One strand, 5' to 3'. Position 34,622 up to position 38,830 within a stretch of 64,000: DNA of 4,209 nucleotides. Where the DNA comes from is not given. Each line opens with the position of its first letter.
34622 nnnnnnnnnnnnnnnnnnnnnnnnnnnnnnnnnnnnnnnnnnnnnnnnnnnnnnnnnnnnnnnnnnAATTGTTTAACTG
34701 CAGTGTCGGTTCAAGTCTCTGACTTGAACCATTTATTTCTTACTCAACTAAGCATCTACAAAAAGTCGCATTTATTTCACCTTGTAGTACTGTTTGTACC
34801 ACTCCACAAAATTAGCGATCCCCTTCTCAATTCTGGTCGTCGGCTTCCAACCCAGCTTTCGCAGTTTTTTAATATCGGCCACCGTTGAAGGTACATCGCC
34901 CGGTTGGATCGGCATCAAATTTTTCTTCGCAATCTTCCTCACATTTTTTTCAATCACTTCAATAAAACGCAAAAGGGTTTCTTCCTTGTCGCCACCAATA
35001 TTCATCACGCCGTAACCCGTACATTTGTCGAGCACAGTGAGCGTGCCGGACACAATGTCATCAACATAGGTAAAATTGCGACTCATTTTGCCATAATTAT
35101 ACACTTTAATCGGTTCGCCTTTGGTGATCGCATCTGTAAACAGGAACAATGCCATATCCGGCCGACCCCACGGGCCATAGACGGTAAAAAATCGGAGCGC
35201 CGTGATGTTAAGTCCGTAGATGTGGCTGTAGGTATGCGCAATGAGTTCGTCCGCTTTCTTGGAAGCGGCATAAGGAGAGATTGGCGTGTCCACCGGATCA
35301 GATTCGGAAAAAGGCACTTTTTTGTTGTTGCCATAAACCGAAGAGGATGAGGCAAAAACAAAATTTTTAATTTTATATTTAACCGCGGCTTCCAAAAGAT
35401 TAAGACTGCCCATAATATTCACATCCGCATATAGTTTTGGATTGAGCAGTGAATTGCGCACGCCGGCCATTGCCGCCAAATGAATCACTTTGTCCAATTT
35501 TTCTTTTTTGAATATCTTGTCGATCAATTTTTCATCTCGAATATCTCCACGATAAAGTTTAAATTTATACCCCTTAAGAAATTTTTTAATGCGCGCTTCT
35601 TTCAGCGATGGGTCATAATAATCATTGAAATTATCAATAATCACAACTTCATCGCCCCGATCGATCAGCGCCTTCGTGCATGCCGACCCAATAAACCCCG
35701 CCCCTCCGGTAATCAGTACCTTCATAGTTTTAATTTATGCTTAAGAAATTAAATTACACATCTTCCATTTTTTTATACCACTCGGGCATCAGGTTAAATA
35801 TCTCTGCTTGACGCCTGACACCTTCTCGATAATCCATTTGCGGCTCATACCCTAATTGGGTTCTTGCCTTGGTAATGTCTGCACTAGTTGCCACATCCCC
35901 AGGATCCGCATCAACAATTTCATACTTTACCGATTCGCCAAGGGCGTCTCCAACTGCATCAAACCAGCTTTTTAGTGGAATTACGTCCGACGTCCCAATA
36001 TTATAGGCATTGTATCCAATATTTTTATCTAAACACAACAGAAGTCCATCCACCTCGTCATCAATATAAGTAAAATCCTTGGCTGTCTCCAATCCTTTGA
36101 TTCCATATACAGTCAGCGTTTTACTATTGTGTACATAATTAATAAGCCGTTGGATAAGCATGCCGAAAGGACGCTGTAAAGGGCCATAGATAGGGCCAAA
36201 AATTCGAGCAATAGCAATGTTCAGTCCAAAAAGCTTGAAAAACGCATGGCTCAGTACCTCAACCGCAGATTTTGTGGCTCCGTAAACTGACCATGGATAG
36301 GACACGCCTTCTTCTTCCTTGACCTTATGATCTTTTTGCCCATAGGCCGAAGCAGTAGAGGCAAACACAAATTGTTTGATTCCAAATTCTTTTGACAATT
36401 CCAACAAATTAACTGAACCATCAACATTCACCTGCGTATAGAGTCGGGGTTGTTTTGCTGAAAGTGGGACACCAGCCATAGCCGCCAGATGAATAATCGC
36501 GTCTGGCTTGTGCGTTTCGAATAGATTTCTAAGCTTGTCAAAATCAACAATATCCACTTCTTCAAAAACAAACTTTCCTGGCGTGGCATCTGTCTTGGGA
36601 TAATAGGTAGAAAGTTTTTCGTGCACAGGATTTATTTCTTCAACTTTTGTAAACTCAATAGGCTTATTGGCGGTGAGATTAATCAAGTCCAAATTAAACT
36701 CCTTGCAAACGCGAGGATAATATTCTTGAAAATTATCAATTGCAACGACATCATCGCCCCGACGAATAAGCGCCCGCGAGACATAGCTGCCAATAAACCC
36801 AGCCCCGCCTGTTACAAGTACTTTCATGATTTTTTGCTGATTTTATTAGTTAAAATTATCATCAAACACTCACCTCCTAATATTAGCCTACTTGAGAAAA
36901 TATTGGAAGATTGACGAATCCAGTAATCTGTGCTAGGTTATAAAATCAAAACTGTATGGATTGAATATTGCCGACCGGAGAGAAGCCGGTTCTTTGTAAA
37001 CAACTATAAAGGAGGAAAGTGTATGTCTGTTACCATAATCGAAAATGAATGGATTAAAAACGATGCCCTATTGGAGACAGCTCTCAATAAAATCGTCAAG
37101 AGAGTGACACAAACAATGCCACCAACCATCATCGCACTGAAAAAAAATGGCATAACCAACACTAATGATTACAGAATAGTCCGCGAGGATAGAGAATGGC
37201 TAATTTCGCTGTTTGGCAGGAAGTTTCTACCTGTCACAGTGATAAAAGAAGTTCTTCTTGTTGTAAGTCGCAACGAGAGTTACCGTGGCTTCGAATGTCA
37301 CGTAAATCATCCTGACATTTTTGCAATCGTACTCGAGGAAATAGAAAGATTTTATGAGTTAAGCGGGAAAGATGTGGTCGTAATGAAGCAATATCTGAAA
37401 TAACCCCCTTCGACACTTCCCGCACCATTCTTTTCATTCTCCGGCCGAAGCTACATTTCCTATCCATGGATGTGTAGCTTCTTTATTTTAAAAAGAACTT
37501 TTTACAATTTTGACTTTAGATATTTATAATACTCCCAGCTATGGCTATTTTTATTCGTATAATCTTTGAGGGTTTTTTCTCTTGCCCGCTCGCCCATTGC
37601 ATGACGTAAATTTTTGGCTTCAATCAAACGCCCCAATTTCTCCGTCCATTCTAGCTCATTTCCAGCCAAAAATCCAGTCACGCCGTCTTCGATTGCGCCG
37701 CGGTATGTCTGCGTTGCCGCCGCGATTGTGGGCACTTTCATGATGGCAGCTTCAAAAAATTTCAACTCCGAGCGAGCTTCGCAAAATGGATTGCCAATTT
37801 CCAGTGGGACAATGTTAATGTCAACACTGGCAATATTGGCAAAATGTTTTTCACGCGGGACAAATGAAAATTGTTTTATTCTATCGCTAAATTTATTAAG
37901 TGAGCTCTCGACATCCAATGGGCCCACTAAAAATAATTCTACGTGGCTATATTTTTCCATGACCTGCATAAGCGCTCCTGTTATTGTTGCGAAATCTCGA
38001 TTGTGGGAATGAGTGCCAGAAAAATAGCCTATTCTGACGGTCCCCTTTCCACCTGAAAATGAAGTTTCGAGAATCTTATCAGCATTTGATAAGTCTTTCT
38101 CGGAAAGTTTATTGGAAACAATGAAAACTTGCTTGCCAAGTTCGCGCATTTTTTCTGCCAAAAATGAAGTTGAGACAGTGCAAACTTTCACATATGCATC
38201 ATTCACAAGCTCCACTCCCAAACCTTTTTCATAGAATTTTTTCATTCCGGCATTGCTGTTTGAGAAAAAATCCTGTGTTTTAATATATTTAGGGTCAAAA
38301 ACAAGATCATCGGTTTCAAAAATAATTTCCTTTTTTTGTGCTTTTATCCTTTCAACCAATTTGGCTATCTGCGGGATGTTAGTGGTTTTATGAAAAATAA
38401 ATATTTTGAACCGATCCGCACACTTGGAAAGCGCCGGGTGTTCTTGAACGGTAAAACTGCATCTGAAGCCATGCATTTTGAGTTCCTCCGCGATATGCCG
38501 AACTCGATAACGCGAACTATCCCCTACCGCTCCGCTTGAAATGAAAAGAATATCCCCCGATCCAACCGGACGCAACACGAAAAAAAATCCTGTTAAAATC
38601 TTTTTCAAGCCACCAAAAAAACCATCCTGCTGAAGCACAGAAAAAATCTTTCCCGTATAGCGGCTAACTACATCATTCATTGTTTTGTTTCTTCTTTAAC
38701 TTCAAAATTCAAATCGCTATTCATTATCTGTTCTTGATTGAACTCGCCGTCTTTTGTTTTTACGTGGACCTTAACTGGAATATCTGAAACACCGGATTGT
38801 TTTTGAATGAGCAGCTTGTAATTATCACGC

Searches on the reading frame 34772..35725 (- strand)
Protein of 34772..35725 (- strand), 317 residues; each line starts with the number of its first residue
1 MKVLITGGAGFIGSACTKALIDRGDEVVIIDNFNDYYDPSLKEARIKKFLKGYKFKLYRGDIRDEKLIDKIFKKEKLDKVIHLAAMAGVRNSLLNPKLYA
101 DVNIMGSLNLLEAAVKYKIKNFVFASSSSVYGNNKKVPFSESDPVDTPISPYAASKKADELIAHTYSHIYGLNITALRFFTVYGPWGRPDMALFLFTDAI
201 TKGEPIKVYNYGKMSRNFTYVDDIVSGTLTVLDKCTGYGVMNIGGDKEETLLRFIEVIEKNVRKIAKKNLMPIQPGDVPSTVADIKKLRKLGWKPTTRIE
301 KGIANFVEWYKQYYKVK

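Call 3: search_protein_families(library=pfam, proteins=[window:34772-35725:-], max_evalue=0.01)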
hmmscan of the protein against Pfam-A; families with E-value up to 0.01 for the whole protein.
window:34772-35725:- (317 aa): 11 families
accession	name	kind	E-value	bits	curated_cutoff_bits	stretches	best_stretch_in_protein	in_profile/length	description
PF16363.11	GDP_Man_Dehyd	-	3.8e-61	207.8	27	1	4-304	1-330/332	GDP-mannose 4,6 dehydratase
PF01370.27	Epimerase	-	4.6e-60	203.5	20.9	1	3-244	1-240/240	NAD dependent epimerase/dehydratase family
PF01073.25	3Beta_HSD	-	6e-23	81.7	22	1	4-225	1-222/280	3-beta hydroxysteroid dehydrogenase/isomerase family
PF04321.23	RmlD_sub_bind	-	6.4e-19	68.5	27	1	1-280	1-248/287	RmlD substrate binding domain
PF02719.21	Polysacc_synt_2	-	1e-18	68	20.2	1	3-227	1-212/293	Polysaccharide biosynthesis protein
PF07993.18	NAD_binding_4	-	4.2e-08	33.1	20.1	1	5-184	1-209/258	Male sterility protein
PF08659.16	KR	-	5.9e-07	30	22.6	1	3-138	3-148/180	KR domain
PF00106.31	adh_short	-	8.8e-07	29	26.6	1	3-121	3-128/195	short chain dehydrogenase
PF13460.12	NAD_binding_10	-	6.3e-05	23.4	27.2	1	7-178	1-142/184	NAD(P)H-binding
PF05368.20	NmrA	-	9.9e-05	22.5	27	1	2-127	4-107/298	NmrA-like family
PF13561.12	adh_short_C2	-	0.003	17.6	27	1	12-115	8-116/236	Enoyl-(Acyl carrier protein) reductase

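Call 4: search_protein_families(library=ncbifam, proteins=[window:34772-35725:-], max_evalue=0.01)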
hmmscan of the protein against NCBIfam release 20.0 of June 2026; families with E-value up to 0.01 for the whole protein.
window:34772-35725:- (317 aa): 70 families (the best 25 are shown)
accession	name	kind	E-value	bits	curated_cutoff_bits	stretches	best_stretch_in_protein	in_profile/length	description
TIGR01181.1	dTDP_gluc_dehyt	equivalog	1.6e-56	191.8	365.1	1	2-312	1-313/321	dTDP-glucose 4,6-dehydratase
TIGR01179.1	galE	equivalog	1.5e-55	188.4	262.3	2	2-184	1-178/332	UDP-glucose 4-epimerase GalE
NF007956.0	PRK10675.1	subfamily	2.2e-45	155.3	394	2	1-188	1-186/338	UDP-glucose 4-epimerase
TIGR04180.1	EDH_00030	hypoth_equivalog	1.2e-42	146.1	475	1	3-296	1-295/297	NAD-dependent 4,6-dehydratase LegB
TIGR02197.1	heptose_epim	equivalog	6.8e-38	130.6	274.6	1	3-312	1-315/316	ADP-glyceromanno-heptose 6-epimerase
NF011728.1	PRK15181.1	equivalog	1.7e-35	122.7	760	1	3-312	18-339/348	Vi polysaccharide biosynthesis UDP-N-acetylglucosaminuronic acid C-4 epimerase TviC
NF007490.0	PRK10084.1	subfamily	1.8e-34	119.3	649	1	1-312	1-336/361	dTDP-glucose 4,6-dehydratase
NF007582.0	PRK10217.1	equivalog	8.2e-34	117.2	698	1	2-311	3-332/355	dTDP-glucose 4,6-dehydratase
TIGR02622.1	CDP_4_6_dhtase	equivalog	3.2e-26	92.3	278.45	1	2-315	6-335/352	CDP-glucose 4,6-dehydratase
NF047922.1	GDPFucSynFcl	equivalog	1.6e-24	86.9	500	1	61-312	38-303/308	GDP-L-fucose synthase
NF008872.0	PRK11908.1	equivalog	7.8e-22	77.8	294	1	1-253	2-261/349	bifunctional UDP-4-keto-pentose/UDP-xylose synthase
NF043036.1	ErythonDh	equivalog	4.2e-21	75.5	325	1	1-205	1-201/321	D-erythronate dehydrogenase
NF008360.0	PRK11150.1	equivalog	6.9e-19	68.2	452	1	3-311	2-307/310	ADP-glyceromanno-heptose 6-epimerase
TIGR01472.1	gmd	equivalog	1.1e-18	67.6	415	1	3-174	3-177/342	GDP-mannose 4,6-dehydratase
NF005998.1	PRK08125.1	equivalog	3.8e-17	61.9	777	1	2-265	317-588/649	bifunctional UDP-4-amino-4-deoxy-L-arabinose formyltransferase/UDP-glucuronic acid oxidase ArnA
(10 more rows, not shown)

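Call 60: search_solved_structures(query=window:34772-35722:-, max_evalue=1e-20)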
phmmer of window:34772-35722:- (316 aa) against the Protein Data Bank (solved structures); distinct sequences matched with E-value up to 1e-20: 73 (the best 60 are shown).
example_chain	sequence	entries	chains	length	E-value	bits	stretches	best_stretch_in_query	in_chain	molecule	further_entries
5u4q_A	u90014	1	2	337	3e-103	348.7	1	1-315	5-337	dTDP-glucose 4,6-dehydratase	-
6zl6_A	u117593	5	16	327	2.8e-50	174.8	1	1-314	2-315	Epimerase domain-containing protein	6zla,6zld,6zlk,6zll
6zlj_A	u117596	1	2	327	1e-49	173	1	1-314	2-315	Epimerase domain-containing protein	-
4zrm_A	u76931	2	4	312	1.4e-49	172.5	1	2-311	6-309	UDP-glucose 4-epimerase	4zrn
6dnt_A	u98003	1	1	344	5.2e-43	150.9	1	2-309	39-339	NAD-dependent epimerase/dehydratase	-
6kv9_A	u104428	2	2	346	3.1e-40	141.8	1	2-311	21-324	MoeE5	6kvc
10ke_A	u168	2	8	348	7.9e-40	140.4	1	2-313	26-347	Capsular polysaccharide biosynthesis protein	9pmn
3ruc_A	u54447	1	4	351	1.5e-39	139.5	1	3-314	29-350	WbgU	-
3ru7_A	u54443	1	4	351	2.5e-39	138.8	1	3-314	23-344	WbgU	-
3ru9_A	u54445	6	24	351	2.9e-39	138.6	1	3-314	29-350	WbgU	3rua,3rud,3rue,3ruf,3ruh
3lu1_A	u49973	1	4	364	3.3e-39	138.4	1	3-314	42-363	WbgU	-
2p5u_A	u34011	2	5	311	7.4e-39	137.3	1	1-309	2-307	UDP-glucose 4-epimerase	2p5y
7ys8_A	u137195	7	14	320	3.8e-38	134.9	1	2-311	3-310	UDP-glucose 4-epimerase | UDP-glucose 4-epimerase along with EC 5.1.3.2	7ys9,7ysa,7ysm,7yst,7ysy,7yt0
6k0i_A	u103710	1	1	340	3.8e-37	131.6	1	2-309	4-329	UDP-glucose 4-epimerase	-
6k0g_A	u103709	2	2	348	4.2e-37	131.5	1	2-309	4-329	UDP-glucose 4-epimerase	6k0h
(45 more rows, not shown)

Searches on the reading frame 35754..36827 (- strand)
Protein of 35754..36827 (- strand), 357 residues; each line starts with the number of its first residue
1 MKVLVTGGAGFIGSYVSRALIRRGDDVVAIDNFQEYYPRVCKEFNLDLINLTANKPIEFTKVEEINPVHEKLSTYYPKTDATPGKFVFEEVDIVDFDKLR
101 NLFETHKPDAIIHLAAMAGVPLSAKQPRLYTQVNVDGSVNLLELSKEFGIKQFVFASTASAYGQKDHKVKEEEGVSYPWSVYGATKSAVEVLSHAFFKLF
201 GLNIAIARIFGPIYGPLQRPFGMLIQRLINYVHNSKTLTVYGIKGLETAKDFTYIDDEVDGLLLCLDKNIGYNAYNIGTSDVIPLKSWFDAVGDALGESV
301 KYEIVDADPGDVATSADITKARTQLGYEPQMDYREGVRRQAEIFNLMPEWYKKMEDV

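Call 3: search_protein_families(library=pfam, proteins=[window:35754-36827:-], max_evalue=0.01)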
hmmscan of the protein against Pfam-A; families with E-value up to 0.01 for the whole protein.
window:35754-36827:- (357 aa): 9 families
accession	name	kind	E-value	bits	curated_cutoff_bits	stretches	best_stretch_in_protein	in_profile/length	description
PF16363.11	GDP_Man_Dehyd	-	2.6e-48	165.6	27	2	74-339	41-331/332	GDP-mannose 4,6 dehydratase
PF01370.27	Epimerase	-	9.1e-48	163.2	20.9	1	3-278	1-240/240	NAD dependent epimerase/dehydratase family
PF04321.23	RmlD_sub_bind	-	2.9e-15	56.5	27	1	1-229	1-167/287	RmlD substrate binding domain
PF01073.25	3Beta_HSD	-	1.6e-14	54.1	22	1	4-190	1-154/280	3-beta hydroxysteroid dehydrogenase/isomerase family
PF02719.21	Polysacc_synt_2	-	1.8e-14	54.1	20.2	1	91-195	61-151/293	Polysaccharide biosynthesis protein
PF07993.18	NAD_binding_4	-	1.3e-09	38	20.1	1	106-208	87-203/258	Male sterility protein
PF00106.31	adh_short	-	2.6e-05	24.2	26.6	0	3-45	3-45/195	short chain dehydrogenase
PF08659.16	KR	-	0.00038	20.9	22.6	0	3-26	3-26/180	KR domain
PF13460.12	NAD_binding_10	-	0.0099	16.2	27.2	0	91-171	46-111/184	NAD(P)H-binding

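Call 4: search_protein_families(library=ncbifam, proteins=[window:35754-36827:-], max_evalue=0.01)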
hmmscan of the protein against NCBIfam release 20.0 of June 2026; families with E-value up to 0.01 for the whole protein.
window:35754-36827:- (357 aa): 37 families (the best 25 are shown)
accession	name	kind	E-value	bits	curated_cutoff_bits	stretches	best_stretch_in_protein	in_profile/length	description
TIGR01179.1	galE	equivalog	2.4e-44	151.5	262.3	2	85-333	48-313/332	UDP-glucose 4-epimerase GalE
TIGR01181.1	dTDP_gluc_dehyt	equivalog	2.8e-39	135.1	365.1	2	85-353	51-320/321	dTDP-glucose 4,6-dehydratase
TIGR04180.1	EDH_00030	hypoth_equivalog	2.6e-31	108.8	475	2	92-303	57-263/297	NAD-dependent 4,6-dehydratase LegB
NF011728.1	PRK15181.1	equivalog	3.8e-27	95.2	760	1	85-340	70-333/348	Vi polysaccharide biosynthesis UDP-N-acetylglucosaminuronic acid C-4 epimerase TviC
NF007490.0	PRK10084.1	subfamily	1.1e-26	93.7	649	2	85-356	51-346/361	dTDP-glucose 4,6-dehydratase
NF007582.0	PRK10217.1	equivalog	1.9e-26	93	698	2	84-356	51-343/355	dTDP-glucose 4,6-dehydratase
TIGR02197.1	heptose_epim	equivalog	4.1e-25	88.6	274.6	1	3-339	1-308/316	ADP-glyceromanno-heptose 6-epimerase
NF007956.0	PRK10675.1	subfamily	5.1e-24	85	394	2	86-328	52-313/338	UDP-glucose 4-epimerase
TIGR02622.1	CDP_4_6_dhtase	equivalog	7e-18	64.9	278.45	1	2-345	6-331/352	CDP-glucose 4,6-dehydratase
NF042422.1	oxyalk_red_OleD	equivalog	2.6e-16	59.9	580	2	106-192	61-151/329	2-alkyl-3-oxoalkanoate reductase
NF043036.1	ErythonDh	equivalog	2.3e-15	56.6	325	2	85-193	53-160/321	D-erythronate dehydrogenase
TIGR01214.1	rmlD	equivalog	1.1e-13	51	224.05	1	2-209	1-147/285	dTDP-4-dehydrorhamnose reductase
NF041015.1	UDPsulfquin_syn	equivalog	4.5e-13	48.9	575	1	1-173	1-159/384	UDP-sulfoquinovose synthase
TIGR01472.1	gmd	equivalog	4.8e-12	45.7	415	1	71-304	41-276/342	GDP-mannose 4,6-dehydratase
NF008360.0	PRK11150.1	equivalog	5.8e-12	45.4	452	1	131-297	90-255/310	ADP-glyceromanno-heptose 6-epimerase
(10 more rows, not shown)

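Call 61: search_solved_structures(query=window:35754-36824:-, max_evalue=1e-15)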
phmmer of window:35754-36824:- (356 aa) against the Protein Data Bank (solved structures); distinct sequences matched with E-value up to 1e-15: 70 (the best 60 are shown).
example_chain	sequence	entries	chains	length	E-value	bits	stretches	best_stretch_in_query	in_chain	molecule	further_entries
5u4q_A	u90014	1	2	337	3.3e-46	161.3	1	84-267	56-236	dTDP-glucose 4,6-dehydratase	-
4zrm_A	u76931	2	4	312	2.3e-38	135.5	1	86-344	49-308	UDP-glucose 4-epimerase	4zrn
6zl6_A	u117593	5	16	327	1.3e-36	129.7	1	85-341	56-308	Epimerase domain-containing protein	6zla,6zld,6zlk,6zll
6zlj_A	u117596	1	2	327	4.7e-36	127.9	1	85-341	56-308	Epimerase domain-containing protein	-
2p5u_A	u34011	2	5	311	6.1e-32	114.4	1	80-343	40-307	UDP-glucose 4-epimerase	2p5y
7ys8_A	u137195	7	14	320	1.6e-31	113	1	84-344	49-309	UDP-glucose 4-epimerase | UDP-glucose 4-epimerase along with EC 5.1.3.2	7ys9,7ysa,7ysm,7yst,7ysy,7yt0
6dnt_A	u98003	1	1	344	4.8e-29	104.9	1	91-337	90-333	NAD-dependent epimerase/dehydratase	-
6kv9_A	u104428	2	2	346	3.9e-28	101.9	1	108-341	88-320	MoeE5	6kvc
1sb8_A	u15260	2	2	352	5.4e-27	98.1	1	85-337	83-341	wbpP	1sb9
3icp_A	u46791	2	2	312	6e-27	98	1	106-341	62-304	NAD-dependent epimerase/dehydratase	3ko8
4lk3_A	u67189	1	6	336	7e-27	97.8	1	89-345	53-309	UDP-glucuronic acid decarboxylase 1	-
2c20_A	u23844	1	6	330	8.7e-27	97.4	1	87-330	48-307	UDP-GLUCOSE 4-EPIMERASE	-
4m55_A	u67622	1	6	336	1.3e-26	96.8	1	89-345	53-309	UDP-glucuronic acid decarboxylase 1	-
4gll_A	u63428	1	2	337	1.3e-26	96.8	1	89-345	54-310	UDP-glucuronic acid decarboxylase 1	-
2b69_A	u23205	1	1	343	1.5e-26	96.7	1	89-345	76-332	UDP-glucuronate decarboxylase 1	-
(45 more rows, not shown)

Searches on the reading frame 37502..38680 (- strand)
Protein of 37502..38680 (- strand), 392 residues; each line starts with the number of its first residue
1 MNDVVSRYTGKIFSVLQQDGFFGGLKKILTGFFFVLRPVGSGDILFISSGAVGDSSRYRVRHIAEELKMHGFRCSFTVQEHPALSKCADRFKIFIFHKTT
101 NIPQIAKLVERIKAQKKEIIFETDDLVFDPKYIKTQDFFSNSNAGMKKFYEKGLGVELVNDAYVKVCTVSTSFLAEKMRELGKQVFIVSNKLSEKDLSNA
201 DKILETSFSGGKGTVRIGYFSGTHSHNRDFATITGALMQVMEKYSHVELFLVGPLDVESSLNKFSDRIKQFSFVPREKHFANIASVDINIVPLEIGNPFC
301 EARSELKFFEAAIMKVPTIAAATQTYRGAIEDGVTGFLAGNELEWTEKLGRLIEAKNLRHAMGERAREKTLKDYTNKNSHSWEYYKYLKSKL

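Call 3: search_protein_families(library=pfam, proteins=[window:37502-38680:-], max_evalue=0.01)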
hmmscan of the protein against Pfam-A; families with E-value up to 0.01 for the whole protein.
window:37502-38680:- (392 aa): 3 families
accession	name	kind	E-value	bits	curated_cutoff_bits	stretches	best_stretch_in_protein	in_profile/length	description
PF13692.12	Glyco_trans_1_4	-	3.4e-08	34.3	27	1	219-354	6-141/142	Glycosyl transferases group 1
PF13524.12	Glyco_trans_1_2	-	1.5e-07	31.9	25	1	266-378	26-137/144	Glycosyl transferase-like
PF00534.26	Glycos_transf_1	-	1.5e-05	25.1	26.4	1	308-368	109-171/172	Glycosyl transferases group 1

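Call 4: search_protein_families(library=ncbifam, proteins=[window:37502-38680:-], max_evalue=0.01)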
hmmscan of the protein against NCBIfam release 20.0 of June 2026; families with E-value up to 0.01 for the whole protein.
window:37502-38680:- (392 aa): 8 families
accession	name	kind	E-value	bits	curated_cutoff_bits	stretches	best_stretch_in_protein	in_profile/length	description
NF038229.1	Glyco4_Geo_Pelo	equivalog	1.2e-06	27.8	400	1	308-377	254-323/338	GPMC system family 4 glycosyltransferase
NF038298.1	EPS_HpsO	equivalog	3e-05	23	575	1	220-386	206-385/388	hormogonium polysaccharide biosynthesis glycosyltransferase HpsO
TIGR03449.1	mycothiol_MshA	equivalog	0.00052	19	462.5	1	309-369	321-383/406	D-inositol-3-phosphate glycosyltransferase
TIGR04063.1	stp3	hypoth_equivalog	0.00071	18.6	442.05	1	198-371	198-376/397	TIGR04063 family PEP-CTERM/XrtA system glycosyltransferase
NF041876.1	EPS_EpsE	equivalog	0.001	18.4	400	1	308-378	312-384/389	exopolysaccharide biosynthesis GT4 family glycosyltransferase EpsE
NF041139.1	TreT_Thcocales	equivalog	0.0028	16.5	775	1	308-375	330-397/412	trehalose synthase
TIGR03087.1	stp1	hypoth_equivalog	0.003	16.8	316.65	1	284-378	296-385/397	TIGR03087 family PEP-CTERM/XrtA system glycosyltransferase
TIGR03999.1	thiol_BshA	equivalog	0.0084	15.1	273.7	0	306-379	287-362/375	N-acetyl-alpha-D-glucosaminyl L-malate synthase BshA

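Call 49: search_protein_families(library=ncbifam, proteins=[window:37502-38680:-], max_evalue=0.001)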
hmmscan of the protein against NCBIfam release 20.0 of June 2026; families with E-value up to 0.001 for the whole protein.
window:37502-38680:- (392 aa): 4 families
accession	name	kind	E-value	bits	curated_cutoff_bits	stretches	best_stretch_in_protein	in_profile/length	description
NF038229.1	Glyco4_Geo_Pelo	equivalog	1.2e-06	27.8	400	1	308-377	254-323/338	GPMC system family 4 glycosyltransferase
NF038298.1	EPS_HpsO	equivalog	3e-05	23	575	1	220-386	206-385/388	hormogonium polysaccharide biosynthesis glycosyltransferase HpsO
TIGR03449.1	mycothiol_MshA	equivalog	0.00052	19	462.5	1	309-369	321-383/406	D-inositol-3-phosphate glycosyltransferase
TIGR04063.1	stp3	hypoth_equivalog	0.00071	18.6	442.05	0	198-371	198-376/397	TIGR04063 family PEP-CTERM/XrtA system glycosyltransferase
